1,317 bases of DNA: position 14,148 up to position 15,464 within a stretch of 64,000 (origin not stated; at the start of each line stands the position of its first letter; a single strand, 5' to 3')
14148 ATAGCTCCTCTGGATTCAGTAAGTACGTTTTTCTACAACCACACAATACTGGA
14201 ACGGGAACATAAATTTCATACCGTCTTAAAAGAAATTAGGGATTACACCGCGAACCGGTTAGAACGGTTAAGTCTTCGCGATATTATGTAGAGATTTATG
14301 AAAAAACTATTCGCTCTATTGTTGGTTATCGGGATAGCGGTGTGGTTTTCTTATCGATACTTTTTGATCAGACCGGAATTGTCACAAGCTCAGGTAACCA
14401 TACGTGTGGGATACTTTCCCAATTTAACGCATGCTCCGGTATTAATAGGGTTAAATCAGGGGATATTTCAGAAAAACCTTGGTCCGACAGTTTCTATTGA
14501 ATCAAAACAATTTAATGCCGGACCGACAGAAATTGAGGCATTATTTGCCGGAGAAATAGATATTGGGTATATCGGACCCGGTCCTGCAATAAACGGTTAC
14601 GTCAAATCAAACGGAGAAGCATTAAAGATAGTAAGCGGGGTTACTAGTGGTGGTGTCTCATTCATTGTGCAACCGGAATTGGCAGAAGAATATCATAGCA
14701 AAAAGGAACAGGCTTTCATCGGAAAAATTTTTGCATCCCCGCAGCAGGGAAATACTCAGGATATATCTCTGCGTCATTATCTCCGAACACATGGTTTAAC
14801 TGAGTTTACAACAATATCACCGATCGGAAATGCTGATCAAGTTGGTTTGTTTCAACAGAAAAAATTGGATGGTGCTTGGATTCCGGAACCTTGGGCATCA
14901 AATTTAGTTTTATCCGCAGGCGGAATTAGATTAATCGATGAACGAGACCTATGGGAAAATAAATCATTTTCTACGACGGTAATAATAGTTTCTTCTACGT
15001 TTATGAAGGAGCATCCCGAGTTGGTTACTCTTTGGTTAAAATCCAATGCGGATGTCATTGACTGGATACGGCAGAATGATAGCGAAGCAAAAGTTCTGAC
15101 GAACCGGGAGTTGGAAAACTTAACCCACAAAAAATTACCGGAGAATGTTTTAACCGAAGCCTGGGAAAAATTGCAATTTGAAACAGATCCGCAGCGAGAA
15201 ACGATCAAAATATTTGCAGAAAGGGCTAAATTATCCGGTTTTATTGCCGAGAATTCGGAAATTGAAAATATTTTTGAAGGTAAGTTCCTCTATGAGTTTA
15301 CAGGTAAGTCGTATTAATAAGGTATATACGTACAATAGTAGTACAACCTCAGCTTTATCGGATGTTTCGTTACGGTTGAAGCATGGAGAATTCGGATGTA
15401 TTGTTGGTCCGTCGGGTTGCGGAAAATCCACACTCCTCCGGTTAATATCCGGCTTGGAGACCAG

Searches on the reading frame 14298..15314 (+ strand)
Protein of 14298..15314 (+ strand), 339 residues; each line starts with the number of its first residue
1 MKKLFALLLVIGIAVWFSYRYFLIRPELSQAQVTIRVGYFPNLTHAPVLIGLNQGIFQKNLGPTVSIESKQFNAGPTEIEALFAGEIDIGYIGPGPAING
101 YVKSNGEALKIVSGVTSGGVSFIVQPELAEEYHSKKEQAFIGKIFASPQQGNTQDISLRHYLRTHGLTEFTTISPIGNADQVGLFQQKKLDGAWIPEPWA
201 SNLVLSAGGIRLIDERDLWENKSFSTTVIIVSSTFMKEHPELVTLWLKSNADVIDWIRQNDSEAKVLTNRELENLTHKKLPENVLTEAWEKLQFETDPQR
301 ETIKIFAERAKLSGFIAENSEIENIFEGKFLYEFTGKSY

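Call 46: search_protein_families(library=pfam, proteins=[window:14298-15314:+], max_evalue=0.001)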
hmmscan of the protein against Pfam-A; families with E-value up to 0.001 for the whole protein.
window:14298-15314:+ (339 aa): 2 families
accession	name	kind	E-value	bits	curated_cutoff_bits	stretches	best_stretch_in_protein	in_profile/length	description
PF13379.11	NMT1_2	-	1.1e-29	104.4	24.7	1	32-266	5-247/252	NMT1-like family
PF09084.16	NMT1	-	0.00014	22.3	20.5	1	44-263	3-215/216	NMT1/THI5 like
